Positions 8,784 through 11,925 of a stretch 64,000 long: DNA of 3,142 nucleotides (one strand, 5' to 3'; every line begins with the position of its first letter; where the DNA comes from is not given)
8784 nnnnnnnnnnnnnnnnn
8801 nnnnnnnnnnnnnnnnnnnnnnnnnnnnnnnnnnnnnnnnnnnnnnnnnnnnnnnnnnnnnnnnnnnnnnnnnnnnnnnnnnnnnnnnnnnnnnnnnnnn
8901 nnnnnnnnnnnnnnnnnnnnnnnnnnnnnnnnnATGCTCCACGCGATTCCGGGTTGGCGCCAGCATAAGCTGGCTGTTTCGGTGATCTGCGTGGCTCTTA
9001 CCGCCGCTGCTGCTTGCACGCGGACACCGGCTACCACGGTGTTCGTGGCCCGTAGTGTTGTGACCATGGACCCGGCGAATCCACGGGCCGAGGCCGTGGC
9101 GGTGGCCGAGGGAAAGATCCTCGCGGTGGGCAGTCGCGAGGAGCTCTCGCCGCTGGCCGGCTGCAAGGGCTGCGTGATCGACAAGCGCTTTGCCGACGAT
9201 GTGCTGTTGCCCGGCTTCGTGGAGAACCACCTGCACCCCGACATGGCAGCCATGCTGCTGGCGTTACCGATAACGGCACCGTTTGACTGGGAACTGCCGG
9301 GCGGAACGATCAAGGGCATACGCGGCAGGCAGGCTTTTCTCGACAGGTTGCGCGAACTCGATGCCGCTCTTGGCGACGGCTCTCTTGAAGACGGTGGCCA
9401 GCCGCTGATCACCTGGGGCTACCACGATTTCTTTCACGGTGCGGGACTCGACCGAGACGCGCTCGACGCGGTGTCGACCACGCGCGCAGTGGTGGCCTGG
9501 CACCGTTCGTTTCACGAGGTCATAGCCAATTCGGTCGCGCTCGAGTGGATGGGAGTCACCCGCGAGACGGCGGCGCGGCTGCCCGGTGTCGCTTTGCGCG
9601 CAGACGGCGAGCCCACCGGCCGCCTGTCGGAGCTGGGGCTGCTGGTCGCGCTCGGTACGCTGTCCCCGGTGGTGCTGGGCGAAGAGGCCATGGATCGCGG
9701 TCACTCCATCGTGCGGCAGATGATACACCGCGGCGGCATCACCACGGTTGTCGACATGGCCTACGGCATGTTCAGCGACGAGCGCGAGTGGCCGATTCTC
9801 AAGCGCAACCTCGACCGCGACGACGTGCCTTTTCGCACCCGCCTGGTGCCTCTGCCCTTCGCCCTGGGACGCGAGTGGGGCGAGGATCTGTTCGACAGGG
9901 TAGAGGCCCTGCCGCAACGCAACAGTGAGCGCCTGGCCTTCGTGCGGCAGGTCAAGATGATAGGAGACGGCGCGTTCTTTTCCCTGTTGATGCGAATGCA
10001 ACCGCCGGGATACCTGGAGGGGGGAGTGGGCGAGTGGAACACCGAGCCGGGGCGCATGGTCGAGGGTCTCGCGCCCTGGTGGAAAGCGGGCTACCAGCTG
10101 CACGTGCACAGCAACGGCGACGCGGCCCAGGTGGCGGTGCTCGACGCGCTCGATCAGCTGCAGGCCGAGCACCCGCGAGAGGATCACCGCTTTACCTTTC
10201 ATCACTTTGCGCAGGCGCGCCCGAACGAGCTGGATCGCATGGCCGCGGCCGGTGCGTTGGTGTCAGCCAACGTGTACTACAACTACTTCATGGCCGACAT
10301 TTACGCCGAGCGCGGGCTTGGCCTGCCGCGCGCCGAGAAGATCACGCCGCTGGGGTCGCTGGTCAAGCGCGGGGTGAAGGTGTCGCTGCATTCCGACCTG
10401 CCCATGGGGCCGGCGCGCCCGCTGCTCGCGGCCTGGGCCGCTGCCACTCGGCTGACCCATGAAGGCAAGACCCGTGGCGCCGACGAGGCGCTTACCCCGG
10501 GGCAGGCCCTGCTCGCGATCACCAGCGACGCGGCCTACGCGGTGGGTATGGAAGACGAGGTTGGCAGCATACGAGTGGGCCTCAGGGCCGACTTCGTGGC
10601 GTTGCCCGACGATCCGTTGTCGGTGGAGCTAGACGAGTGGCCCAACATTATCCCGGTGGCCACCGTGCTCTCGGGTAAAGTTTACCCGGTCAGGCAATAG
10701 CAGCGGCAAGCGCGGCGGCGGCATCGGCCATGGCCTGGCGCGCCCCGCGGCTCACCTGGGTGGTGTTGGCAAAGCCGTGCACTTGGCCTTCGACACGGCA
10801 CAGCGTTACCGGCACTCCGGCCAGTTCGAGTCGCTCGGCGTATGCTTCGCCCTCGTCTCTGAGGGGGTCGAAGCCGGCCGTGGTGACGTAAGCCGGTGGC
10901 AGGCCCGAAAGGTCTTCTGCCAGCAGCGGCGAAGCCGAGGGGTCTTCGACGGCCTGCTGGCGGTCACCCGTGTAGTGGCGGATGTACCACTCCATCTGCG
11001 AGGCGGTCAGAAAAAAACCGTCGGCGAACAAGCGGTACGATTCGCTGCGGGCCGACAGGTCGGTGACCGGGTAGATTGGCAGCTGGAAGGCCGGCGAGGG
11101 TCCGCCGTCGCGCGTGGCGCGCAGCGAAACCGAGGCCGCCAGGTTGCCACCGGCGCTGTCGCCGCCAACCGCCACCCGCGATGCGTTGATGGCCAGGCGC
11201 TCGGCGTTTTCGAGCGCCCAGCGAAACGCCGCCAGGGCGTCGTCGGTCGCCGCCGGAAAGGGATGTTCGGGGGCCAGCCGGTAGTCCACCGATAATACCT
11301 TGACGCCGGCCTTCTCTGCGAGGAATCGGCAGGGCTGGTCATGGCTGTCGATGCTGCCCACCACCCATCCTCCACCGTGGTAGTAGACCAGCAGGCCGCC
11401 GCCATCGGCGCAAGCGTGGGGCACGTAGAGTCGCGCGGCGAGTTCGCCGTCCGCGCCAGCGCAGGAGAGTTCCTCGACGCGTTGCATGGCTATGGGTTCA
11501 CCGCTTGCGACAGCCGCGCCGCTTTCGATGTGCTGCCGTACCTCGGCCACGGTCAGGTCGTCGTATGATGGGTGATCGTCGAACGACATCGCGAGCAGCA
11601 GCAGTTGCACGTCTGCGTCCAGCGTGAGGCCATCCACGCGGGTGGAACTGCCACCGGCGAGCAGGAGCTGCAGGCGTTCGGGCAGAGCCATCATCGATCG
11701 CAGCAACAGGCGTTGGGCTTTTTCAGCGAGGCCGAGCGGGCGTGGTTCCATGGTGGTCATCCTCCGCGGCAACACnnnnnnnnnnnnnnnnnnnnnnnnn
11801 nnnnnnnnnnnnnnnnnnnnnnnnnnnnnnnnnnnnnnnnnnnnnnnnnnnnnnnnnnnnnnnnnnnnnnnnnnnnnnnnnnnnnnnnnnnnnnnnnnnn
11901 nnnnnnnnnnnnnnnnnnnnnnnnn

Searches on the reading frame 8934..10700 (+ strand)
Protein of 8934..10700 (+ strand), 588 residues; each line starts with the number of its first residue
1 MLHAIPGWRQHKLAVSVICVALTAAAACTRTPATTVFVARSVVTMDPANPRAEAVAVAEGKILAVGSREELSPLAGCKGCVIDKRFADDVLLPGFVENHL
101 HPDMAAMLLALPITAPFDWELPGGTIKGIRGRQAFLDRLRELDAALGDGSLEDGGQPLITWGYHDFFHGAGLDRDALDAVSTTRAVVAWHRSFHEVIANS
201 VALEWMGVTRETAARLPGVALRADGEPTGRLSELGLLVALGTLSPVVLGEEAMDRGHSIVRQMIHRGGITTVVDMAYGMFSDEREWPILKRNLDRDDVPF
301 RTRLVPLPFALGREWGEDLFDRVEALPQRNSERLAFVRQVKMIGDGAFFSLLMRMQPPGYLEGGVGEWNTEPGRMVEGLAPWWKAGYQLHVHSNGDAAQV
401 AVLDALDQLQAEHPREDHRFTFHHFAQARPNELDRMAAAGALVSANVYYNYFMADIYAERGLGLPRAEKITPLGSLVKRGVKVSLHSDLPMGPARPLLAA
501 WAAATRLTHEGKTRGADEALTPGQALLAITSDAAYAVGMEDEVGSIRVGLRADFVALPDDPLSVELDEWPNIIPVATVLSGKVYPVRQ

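Call 5: search_protein_families(library=pfam, proteins=[window:8934-10700:+])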
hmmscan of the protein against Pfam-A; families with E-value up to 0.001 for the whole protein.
window:8934-10700:+ (588 aa): 3 families
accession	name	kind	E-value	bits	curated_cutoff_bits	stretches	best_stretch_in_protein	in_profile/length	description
PF07969.17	Amidohydro_3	-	1.3e-56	193.5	29.7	1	90-583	9-470/472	Amidohydrolase family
PF01979.26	Amidohydro_1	-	1.2e-12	48.2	25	1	430-582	188-343/345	Amidohydrolase family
PF22039.1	HUTI_composite_bact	-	0.00012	22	25.5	1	54-71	2-19/26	Imidazolonepropionase-like composite domain, bacteria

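Call 6: search_protein_families(library=ncbifam, proteins=[window:8934-10700:+])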
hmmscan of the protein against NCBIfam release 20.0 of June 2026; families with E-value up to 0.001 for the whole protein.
window:8934-10700:+ (588 aa): 14 families
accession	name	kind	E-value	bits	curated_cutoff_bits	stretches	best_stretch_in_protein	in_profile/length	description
NF006056.0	PRK08204.1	subfamily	9.2e-13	47.7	391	1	419-578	246-396/449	hypothetical protein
NF006679.0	PRK09228.1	subfamily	2.7e-11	42.9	351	1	419-557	265-385/433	guanine deaminase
TIGR02967.1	guan_deamin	equivalog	7.3e-11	41.7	375.4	1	473-557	281-360/401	guanine deaminase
NF006549.0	PRK09045.1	equivalog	4.3e-10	38.8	540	1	469-557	291-378/444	TRZ/ATZ family hydrolase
NF005557.0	PRK07228.1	equivalog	2.1e-09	36.6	522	1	469-560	287-377/445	5'-deoxyadenosine deaminase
NF051886.1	XaaProDiPepCaul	equivalog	7.7e-09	35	500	1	520-563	336-379/398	Xaa-Pro dipeptidase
TIGR01224.1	hutI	equivalog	1.2e-08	34.3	298.15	1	471-558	273-352/377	imidazolonepropionase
NF006055.0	PRK08203.1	equivalog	3.3e-05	22.6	532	0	472-559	308-392/455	8-oxoguanine deaminase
NF004636.0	PRK05985.1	subfamily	4.1e-05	22.6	408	0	47-105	12-64/398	amidohydrolase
TIGR02318.1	phosphono_phnM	equivalog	5.1e-05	22.3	390.55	0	523-559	323-358/376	phosphonate metabolism protein PhnM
NF005211.0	PRK06687.1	equivalog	8.5e-05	21.5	703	1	467-557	282-371/419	TRZ/ATZ family protein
NF004701.0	PRK06038.1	equivalog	0.00018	20.4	609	0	40-105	11-69/432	N-ethylammeline chlorohydrolase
NF011984.0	PRK15446.1-5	equivalog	0.00027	19.9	260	0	522-557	325-359/379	alpha-D-ribose 1-methylphosphonate 5-triphosphate diphosphatase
TIGR03178.1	allantoinase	equivalog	0.00043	19.2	357.85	0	41-101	6-59/441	allantoinase AllB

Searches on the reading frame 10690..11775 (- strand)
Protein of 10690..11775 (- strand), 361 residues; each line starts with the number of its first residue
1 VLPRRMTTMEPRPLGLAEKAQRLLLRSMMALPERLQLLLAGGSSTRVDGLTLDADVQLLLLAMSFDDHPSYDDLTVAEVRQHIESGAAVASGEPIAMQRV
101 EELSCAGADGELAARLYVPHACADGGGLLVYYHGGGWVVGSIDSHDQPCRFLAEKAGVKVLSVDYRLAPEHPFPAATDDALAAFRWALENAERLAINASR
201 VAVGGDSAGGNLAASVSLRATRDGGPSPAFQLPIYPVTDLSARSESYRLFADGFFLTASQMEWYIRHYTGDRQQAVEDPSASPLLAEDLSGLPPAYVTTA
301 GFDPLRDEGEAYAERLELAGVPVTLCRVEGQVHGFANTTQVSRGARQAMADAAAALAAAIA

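Call 5: search_protein_families(library=pfam, proteins=[window:10690-11775:-])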
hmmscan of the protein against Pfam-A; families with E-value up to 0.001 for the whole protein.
window:10690-11775:- (361 aa): 3 families
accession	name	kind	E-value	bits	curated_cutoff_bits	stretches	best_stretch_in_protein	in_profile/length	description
PF07859.19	Abhydrolase_3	-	1.3e-80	270.6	25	1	129-336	1-209/210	alpha/beta hydrolase fold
PF20434.5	BD-FAE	-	1.8e-18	67.3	26.8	1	116-219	3-109/215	BD-FAE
PF00135.34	COesterase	-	1.8e-05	24.3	27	1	127-219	104-203/515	Carboxylesterase family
